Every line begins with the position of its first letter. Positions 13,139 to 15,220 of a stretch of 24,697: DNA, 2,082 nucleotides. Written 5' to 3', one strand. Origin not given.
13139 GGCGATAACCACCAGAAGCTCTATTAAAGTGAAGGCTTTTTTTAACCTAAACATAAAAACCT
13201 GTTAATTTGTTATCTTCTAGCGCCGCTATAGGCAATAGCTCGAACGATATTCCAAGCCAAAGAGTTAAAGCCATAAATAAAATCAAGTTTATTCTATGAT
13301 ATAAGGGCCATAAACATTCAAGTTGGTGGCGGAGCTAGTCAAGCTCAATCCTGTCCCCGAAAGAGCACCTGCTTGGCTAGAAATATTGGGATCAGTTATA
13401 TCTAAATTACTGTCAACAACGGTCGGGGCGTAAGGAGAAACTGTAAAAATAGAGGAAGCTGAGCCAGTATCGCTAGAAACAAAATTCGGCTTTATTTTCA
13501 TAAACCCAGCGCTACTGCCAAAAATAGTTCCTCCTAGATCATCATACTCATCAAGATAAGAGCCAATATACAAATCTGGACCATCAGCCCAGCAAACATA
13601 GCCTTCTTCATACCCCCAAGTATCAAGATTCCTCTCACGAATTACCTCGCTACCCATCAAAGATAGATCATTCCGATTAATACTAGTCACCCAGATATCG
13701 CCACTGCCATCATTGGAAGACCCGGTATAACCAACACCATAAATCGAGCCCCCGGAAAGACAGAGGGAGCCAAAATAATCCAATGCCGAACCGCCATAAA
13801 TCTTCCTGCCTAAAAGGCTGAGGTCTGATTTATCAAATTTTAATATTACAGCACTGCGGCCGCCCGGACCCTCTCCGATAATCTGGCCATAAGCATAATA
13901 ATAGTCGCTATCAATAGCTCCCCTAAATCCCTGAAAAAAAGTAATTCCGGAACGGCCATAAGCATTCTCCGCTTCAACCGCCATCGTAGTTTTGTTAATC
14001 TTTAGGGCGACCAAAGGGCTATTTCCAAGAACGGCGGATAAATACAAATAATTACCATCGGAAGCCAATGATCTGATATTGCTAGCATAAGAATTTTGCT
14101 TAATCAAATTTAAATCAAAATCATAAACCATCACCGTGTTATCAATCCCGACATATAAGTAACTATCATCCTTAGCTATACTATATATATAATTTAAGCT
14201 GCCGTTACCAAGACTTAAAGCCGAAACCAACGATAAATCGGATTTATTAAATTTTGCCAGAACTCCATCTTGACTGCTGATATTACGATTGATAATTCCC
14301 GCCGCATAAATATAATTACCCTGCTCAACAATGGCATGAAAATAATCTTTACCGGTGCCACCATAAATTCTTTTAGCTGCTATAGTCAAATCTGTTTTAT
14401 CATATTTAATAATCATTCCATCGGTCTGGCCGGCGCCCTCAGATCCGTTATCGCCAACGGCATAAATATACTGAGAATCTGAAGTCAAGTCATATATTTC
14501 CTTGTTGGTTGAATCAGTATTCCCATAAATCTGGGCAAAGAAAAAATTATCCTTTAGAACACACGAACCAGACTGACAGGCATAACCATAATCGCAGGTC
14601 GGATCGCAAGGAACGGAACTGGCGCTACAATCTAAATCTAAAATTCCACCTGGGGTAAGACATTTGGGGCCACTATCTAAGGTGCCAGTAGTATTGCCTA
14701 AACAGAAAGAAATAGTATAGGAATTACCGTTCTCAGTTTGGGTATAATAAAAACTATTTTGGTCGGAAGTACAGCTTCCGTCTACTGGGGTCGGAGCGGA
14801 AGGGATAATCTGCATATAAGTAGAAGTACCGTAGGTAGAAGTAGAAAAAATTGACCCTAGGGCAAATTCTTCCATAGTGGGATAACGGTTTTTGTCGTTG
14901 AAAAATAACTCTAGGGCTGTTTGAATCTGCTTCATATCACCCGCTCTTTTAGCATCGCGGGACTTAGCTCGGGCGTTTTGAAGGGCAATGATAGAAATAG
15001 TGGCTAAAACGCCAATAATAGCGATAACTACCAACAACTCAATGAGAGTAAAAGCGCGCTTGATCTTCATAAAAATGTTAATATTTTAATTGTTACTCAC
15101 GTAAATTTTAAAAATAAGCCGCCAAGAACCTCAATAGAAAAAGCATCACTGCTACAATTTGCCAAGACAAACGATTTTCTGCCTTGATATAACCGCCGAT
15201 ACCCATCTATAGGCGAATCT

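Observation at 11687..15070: Two adjacent pilin-like genes share a diverged-duplicate N-terminal type IV pilin module but carry different beta-propeller C-terminal domains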

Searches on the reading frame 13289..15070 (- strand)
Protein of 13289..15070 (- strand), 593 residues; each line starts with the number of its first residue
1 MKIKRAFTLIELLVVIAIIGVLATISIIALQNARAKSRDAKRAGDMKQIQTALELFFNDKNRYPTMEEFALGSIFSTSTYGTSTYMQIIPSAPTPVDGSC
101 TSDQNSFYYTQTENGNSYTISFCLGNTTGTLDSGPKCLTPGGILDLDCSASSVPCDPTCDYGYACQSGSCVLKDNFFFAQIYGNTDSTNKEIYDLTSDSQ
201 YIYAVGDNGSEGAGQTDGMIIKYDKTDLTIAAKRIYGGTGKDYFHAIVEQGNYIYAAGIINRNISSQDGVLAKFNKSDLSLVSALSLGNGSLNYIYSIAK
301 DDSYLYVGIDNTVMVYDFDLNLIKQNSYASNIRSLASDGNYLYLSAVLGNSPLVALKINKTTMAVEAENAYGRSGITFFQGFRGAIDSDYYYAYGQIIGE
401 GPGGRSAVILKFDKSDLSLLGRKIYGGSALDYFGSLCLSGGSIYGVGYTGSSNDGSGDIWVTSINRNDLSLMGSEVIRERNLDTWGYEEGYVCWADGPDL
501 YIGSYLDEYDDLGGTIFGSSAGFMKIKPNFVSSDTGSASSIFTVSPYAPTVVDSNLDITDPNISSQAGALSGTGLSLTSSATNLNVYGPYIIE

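Call 3: search_protein_families(library=pfam, proteins=[window:13289-15070:-], max_evalue=1)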
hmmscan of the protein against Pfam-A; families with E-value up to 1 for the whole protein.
window:13289-15070:- (593 aa): 5 families
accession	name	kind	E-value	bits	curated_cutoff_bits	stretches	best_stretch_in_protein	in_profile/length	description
PF07963.17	N_methyl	-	4.8e-07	29.5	21.2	1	1-26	1-26/27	Prokaryotic N-terminal methylation motif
PF08334.16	T2SSG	-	0.02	15.4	21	1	34-81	6-52/108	Type II secretion system (T2SS), protein G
PF06394.18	Pepsin-I3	-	0.058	14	21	1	239-268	14-43/74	Pepsin inhibitor-3-like repeated domain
PF06854.16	Phage_Gp15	-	0.63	10.5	23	0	292-323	89-117/170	Bacteriophage Gp15 protein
PF06357.16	Omega-toxin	-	0.69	10.2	22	0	149-175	1-27/37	Omega-atracotoxin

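Call 4: search_protein_families(library=ncbifam, proteins=[window:13289-15070:-], max_evalue=1)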
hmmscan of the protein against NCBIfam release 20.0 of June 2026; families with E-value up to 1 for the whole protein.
window:13289-15070:- (593 aa): 14 families
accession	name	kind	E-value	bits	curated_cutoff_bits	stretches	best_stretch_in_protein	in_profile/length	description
NF041775.1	typeIV_PilA_Myxo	equivalog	1.3e-11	44.9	400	1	4-66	10-72/214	type IV pilin protein PilA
TIGR01710.1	typeII_sec_gspG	equivalog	6.6e-11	42.4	88.85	1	5-68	1-64/134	type II secretion system major pseudopilin GspG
TIGR02532.1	IV_pilin_GFxxxE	domain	1.4e-07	31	16.3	1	4-25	1-22/24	prepilin-type N-terminal cleavage/methylation domain-containing protein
NF040999.1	pilin_ComGC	equivalog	1.7e-07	31.3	75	1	5-74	2-71/84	competence type IV pilus major pilin ComGC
NF007862.0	PRK10574.1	equivalog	2.7e-06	27.6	138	1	1-38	1-38/145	prepilin peptidase-dependent pilin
TIGR01708.2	typeII_sec_gspH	equivalog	5.1e-06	26.6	80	1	5-44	2-41/169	type II secretion system minor pseudopilin GspH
TIGR02596.1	TIGR02596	subfamily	9.3e-05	22.6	70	1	7-38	1-32/196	Verru_Chthon cassette protein D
NF041013.1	T4P_ComGE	equivalog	0.0017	18.4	49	1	4-48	3-47/83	competence type IV pilus minor pilin ComGE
NF007800.0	PRK10506.1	equivalog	0.0069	16.2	158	1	1-54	5-58/163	prepilin peptidase-dependent protein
TIGR02599.1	TIGR02599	subfamily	0.009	15.3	256.5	1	6-54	1-50/361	Verru_Chthon cassette protein C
TIGR01711.1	gspJ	equivalog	0.058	13.2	64.85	1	6-56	2-53/192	type II secretion system minor pseudopilin GspJ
NF040982.1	ComGD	equivalog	0.092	13.1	70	1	4-32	1-29/139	competence type IV pilus minor pilin ComGD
NF041002.1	pilin_ComGF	equivalog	0.2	11.9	80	1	5-40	2-37/139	competence type IV pilus minor pilin ComGF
TIGR01707.1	gspI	equivalog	0.22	12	44.35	1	7-32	2-26/101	type II secretion system minor pseudopilin GspI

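Call 10: find_homologous_proteins(query=window:13289-15070:-)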
Query window:13289-15070:- (593 aa): 762 proteins with E <= 0.001 among 8000 candidates; the best 120 are listed.
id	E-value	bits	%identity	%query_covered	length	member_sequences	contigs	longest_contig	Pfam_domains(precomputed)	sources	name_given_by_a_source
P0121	0.0e+0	1317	100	100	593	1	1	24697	PF07963.18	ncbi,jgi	-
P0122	1.8e-216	738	58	100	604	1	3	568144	PF07963.18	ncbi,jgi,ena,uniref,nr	ncbi:hypothetical protein CVU82_01720 [Candidatus Falkowbacteria bacterium HGW-Falkowbacteria-1]|uni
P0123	1.7e-104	369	41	100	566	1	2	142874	PF07963.18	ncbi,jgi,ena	-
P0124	4.5e-101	357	37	99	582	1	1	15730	PF07963.18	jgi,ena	-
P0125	3.5e-81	292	72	32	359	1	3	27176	PF09603.16,PF07963.18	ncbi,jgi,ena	-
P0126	5.6e-81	291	40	81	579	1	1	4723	PF07963.18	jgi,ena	-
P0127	5.6e-80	288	81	28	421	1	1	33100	PF09603.16,PF07963.18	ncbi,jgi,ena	-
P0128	1.2e-78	283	87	25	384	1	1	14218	PF09603.16,PF07963.18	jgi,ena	-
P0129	2.1e-78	282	91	25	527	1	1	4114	PF07963.18,PF17164.11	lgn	-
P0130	2.9e-77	279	84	26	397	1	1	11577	PF09603.16,PF07963.18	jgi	-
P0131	6.4e-77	278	70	32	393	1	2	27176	PF09603.16,PF07963.18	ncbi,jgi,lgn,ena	-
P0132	6.5e-76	274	87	25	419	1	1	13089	PF09603.16,PF07963.18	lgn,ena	-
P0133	1.0e-75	274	78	27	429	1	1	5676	PF09603.16,PF07963.18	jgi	jgi:uncharacterized protein (TIGR02145 family)/prepilin-type N-terminal cleavage/methylation domain-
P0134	1.3e-75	273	77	27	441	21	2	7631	PF09603.16,PF07963.18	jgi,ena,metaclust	metaclust:\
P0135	1.1e-74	270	82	26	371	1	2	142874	PF09603.16,PF07963.18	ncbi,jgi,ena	-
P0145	2.7e-70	256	59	39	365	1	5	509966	PF09603.16,PF07963.18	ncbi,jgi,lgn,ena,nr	ncbi:MAG TPA: FISUMP domain-containing protein [bacterium]|nr:FISUMP domain-containing protein [bact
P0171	4.9e-66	242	76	25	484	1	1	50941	PF09603.16,PF07963.18,PF18998.7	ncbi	-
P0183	3.4e-65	239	75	26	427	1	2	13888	PF09603.16,PF07963.18,PF05345.19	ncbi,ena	ncbi:MAG: prepilin-type N-terminal cleavage/methylation domain-containing protein [Candidatus Falkow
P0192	2.6e-64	236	35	75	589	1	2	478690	PF07963.18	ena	-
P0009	4.4e-62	229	73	25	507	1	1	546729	PF26094.1,PF07963.18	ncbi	-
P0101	3.7e-61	225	67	29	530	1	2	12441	PF26094.1,PF07963.18,PF17164.11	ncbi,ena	ncbi:MAG: prepilin-type N-terminal cleavage/methylation domain-containing protein [Candidatus Falkow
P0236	2.4e-57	213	67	25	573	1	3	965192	PF07963.18,PF13385.14,PF18998.7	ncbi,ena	ncbi:MAG: LamG-like jellyroll fold domain-containing protein [Candidatus Falkowbacteria bacterium]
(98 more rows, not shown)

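Call 15: search_protein_families(library=pfam, proteins=[P0129, P0145, P0236, P0171, P0183, P0122], max_evalue=0.01)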
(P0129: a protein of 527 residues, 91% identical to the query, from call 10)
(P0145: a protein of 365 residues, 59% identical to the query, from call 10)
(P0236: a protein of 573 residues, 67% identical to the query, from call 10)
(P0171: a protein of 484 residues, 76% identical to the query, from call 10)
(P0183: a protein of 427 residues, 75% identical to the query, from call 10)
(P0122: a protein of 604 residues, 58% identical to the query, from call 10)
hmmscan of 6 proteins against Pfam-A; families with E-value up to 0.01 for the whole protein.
P0129 (527 aa): 2 families
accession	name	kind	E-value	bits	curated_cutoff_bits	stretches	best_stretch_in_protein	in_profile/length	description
PF17164.10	DUF5122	-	2.2e-28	98.7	27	3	283-314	2-36/36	Domain of unknown function (DUF5122) beta-propeller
PF07963.17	N_methyl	-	4.2e-08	32.9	21.2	1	4-27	3-26/27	Prokaryotic N-terminal methylation motif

P0145 (365 aa): 3 families
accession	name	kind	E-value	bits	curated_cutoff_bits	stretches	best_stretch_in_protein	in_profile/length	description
PF09603.15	Fib_succ_major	-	2.1e-26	93.8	33.9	1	189-363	5-186/187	Fibrobacter succinogenes major domain (Fib_succ_major)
PF07963.17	N_methyl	-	2.2e-08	33.8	21.2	1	1-26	1-26/27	Prokaryotic N-terminal methylation motif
PF07603.17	Lcl_C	-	0.0002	22.1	34.9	1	227-363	14-116/117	Lcl C-terminal domain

P0236 (573 aa): 5 families
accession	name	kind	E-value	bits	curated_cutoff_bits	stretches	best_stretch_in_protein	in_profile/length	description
PF18998.6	Flg_new_2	-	9.1e-13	48.4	23.6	1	245-312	1-69/73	Divergent InlB B-repeat domain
PF13385.13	Laminin_G_3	-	7.8e-11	42.8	27.6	1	409-568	8-151/151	Concanavalin A-like lectin/glucanases superfamily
PF07963.17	N_methyl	-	1.6e-10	40.5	21.2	1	1-26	1-26/27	Prokaryotic N-terminal methylation motif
PF09479.16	Flg_new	-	7.5e-05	23.2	27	1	245-308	1-62/65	Listeria-Bacteroides repeat domain (List_Bact_rpt)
PF14099.13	Polysacc_lyase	-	0.0074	16.6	29.9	0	413-531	90-192/210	Polysaccharide lyase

P0171 (484 aa): 4 families
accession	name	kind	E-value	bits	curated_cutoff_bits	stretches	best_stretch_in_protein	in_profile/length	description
PF09603.15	Fib_succ_major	-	1.8e-28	100.5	33.9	1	303-483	1-187/187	Fibrobacter succinogenes major domain (Fib_succ_major)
PF18998.6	Flg_new_2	-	2.1e-11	44.1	23.6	1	217-284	2-71/73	Divergent InlB B-repeat domain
PF07963.17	N_methyl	-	4.6e-08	32.7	21.2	1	62-86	2-26/27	Prokaryotic N-terminal methylation motif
PF09479.16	Flg_new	-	0.0027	18.2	27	0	216-278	1-62/65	Listeria-Bacteroides repeat domain (List_Bact_rpt)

P0183 (427 aa): 3 families
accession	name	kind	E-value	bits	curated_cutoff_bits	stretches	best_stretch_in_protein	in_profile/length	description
PF07963.17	N_methyl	-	4e-09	36.1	21.2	1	1-26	1-26/27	Prokaryotic N-terminal methylation motif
PF05345.18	He_PIG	-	6.6e-08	33.3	24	1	172-231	16-88/96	Putative Ig domain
PF09603.15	Fib_succ_major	-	1.4e-06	29.1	33.9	1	261-426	42-187/187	Fibrobacter succinogenes major domain (Fib_succ_major)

P0122 (604 aa): 2 families
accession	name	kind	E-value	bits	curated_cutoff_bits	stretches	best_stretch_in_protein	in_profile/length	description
PF07963.17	N_methyl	-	1.5e-06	27.9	21.2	1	16-37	5-26/27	Prokaryotic N-terminal methylation motif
PF08334.16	T2SSG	-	0.0034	17.9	21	1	44-79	5-40/108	Type II secretion system (T2SS), protein G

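Call 28: find_encoding_contigs(protein=P0122, flank=10000, max_places=3)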
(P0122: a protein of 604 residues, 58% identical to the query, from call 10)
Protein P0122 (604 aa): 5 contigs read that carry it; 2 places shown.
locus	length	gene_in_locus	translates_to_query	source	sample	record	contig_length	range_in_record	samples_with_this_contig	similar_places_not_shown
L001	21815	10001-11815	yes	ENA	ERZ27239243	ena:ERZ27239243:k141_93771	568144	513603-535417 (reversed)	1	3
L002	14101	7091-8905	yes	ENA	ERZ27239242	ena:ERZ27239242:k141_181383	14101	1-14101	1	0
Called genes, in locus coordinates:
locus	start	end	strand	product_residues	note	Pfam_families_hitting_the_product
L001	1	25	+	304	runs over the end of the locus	PF18920:DUF5671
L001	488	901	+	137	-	-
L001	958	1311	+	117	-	-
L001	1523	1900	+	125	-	-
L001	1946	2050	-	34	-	-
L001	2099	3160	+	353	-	PF01699:Na_Ca_ex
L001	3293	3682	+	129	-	-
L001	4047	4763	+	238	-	-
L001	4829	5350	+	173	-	-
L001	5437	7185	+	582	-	PF00005:ABC_tran, PF02463:SMC_N (faint), PF13304:AAA_21 (faint), PF12848:ABC_tran_Xtn, PF00005:ABC_tran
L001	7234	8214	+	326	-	PF03773:ArsP_1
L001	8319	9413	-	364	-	PF13529:Peptidase_C39_2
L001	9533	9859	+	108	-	-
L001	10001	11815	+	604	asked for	PF07963:N_methyl (weak)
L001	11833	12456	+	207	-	PF10648:Gmad2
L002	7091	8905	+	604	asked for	PF07963:N_methyl (weak)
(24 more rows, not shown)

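Call 30: find_encoding_contigs(protein=P0123, flank=10000, max_places=2)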
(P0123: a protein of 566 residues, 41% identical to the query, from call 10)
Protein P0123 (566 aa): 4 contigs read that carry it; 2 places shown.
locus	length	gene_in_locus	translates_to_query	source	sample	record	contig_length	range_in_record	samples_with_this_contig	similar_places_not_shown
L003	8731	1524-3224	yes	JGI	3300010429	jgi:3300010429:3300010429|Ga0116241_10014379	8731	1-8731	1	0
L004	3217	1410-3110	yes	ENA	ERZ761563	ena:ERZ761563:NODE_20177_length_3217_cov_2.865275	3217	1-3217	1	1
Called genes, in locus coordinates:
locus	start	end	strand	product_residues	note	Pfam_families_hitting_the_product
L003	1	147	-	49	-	?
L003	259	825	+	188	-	PF00485:PRK (faint), PF13189:Cytidylate_kin2, PF13207:AAA_17, PF13238:AAA_18, PF13671:AAA_33 (faint), PF02224:Cytidylate_kin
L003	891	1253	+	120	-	PF01245:Ribosomal_L19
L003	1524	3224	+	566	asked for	PF07963:N_methyl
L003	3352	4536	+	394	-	PF07963:N_methyl (weak), PF09603:Fib_succ_major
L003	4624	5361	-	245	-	-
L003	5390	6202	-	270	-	-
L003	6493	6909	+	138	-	-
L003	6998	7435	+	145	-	PF02367:TsaE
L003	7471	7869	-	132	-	-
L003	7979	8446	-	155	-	PF01252:Peptidase_A8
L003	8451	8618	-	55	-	PF01258:zf-dskA_traR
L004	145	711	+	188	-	PF13189:Cytidylate_kin2, PF13207:AAA_17, PF13238:AAA_18, PF02224:Cytidylate_kin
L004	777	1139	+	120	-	PF01245:Ribosomal_L19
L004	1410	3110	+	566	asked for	PF07963:N_methyl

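Call 43: predict_structure(alignment_id=A5)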
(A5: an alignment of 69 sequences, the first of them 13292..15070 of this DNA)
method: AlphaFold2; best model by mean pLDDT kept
length: 593 residues; sequences in the alignment: 69
mean_pLDDT: 86.1   pTM: 0.71
mean pLDDT of the five models: 86.1, 85.4, 85.3, 84.2, 84.2
residues with pLDDT >= 90: 334; 70-90: 172; 50-70: 62; < 50: 25
segments of 3 or more residues with pLDDT < 50: 1-3, 151-165, 169-172
pLDDT, mean of each block of 10 residues (from residue 1): 57 87 89 85 91 95 94 94 96 81 86 87 85 84 77 42 48 58 64 95 93 87 91 91 96 97 84 98 94 92 97 97 94 96 92 95 97 90 94 96 95 97 96 95 95 84 97 88 62 92 81 66 83 54 87 94 93 94 72 49
secondary structure, 60 per line:
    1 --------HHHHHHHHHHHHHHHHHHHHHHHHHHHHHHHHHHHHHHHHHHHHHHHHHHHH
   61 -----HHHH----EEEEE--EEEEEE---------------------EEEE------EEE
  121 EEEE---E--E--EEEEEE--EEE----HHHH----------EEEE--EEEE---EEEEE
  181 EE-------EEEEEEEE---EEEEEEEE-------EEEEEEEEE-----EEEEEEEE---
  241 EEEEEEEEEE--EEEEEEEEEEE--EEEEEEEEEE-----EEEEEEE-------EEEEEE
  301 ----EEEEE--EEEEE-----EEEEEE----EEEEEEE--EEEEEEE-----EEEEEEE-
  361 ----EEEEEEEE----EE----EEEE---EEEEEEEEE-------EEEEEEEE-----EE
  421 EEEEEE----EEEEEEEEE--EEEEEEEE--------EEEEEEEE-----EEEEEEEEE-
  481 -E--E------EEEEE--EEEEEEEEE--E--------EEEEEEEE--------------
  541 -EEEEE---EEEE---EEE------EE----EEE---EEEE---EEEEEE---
elements in order: H9-60 H66-69 E74-78 E81-86 E108-111 E118-124 E134-139 E142-144 H149-152 E163-166 E169-172 E176-182 E190-197 E201-208 E216-224 E230-237 E241-250 E253-263 E266-275 E281-287 E295-300 E305-309 E312-316 E322-327 E332-338 E341-347 E353-359 E365-372 E383-386 E390-398 E406-413 E419-426 E431-439 E442-449 E458-465 E471-479 E492-496 E499-507 E519-526 E542-546 E550-553 E557-559 E572-574 E578-581 E585-590

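Call 47: fold_search(model_id=the predicted structure, library=pdb)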
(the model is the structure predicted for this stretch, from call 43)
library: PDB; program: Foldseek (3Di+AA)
matches with E <= 10: 946; with E <= 0.001: 245
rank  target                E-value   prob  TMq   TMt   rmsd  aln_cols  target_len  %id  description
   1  3mks_D                1.4e-08  1.00  0.36  0.46   6.3       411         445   12  Crystal Structure of yeast Cdc4/Skp1 in complex with an allosteric inhibitor SCF-I2 (released 2010-07-21)
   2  7t1z_B                2.2e-08  1.00  0.36  0.46   7.0       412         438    8  Structure of the Fbw7-Skp1-MycNdegron complex (released 2022-02-16)
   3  3prw                  1.3e-07  1.00  0.31  0.47   9.7       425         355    9  Crystal structure of the lipoprotein BamB (released 2011-01-19)
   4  5tf2                  1.5e-07  1.00  0.37  0.60   5.6       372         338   13  CRYSTAL STRUCTURE OF THE WD40 DOMAIN OF THE HUMAN PROLACTIN REGULATORY ELEMENT-BINDING PROTEIN (released 2016-11-23)
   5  7klj_A                2.5e-07  1.00  0.35  0.61   6.0       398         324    8  Crystal structure of the WD-repeat domain of human KIF21A (released 2020-12-16)
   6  8shj_B                4.4e-07  1.00  0.34  0.56   7.8       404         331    8  Crystal structure of the WD-repeat domain of human WDR91 in complex with MR45279 (released 2023-07-05)
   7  9d1y_A                7.2e-07  1.00  0.31  0.46   7.9       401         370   12  Structure of G75R Ubiquitin bound to KLHDC3-EloB/C (released 2024-11-20)
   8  9d1i_A                1.0e-06  1.00  0.31  0.46   8.3       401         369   11  Structure of Ubiquitin bound to KLHDC3-EloB/C (released 2024-11-20)
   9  5ayw_B                1.1e-06  1.00  0.34  0.54   7.0       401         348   10  Structure of a membrane complex (released 2016-02-24)
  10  9qey_H                1.3e-06  1.00  0.35  0.50   7.8       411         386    9  Cryo-EM structure of the actin filament bound by a single Coronin-1B molecule. (released 2025-10-08)
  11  6l8a_A                1.5e-06  1.00  0.35  0.44   6.7       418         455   11  Tetrathionate hydrolase from Acidithiobacillus ferrooxidans (released 2020-11-11)
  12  6l8a_E                1.8e-06  1.00  0.36  0.46   8.5       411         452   12  Tetrathionate hydrolase from Acidithiobacillus ferrooxidans (released 2020-11-11)
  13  1kv9                  1.9e-06  1.00  0.32  0.29  10.1       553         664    9  Structure at 1.9 A Resolution of a Quinohemoprotein Alcohol Dehydrogenase from Pseudomonas putida HK5 (released 2002-07-10)
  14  9hqk_C                2.1e-06  1.00  0.33  0.48   7.9       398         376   12  Bacteroides fragilis lipoprotein XusB bound to ferrichrome (released 2025-09-17)
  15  7cqy_E                2.5e-06  1.00  0.34  0.44   8.1       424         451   10  Tetrathionate hydrolase from Acidithiobacillus ferrooxidans mutant - D325N (released 2021-01-27)
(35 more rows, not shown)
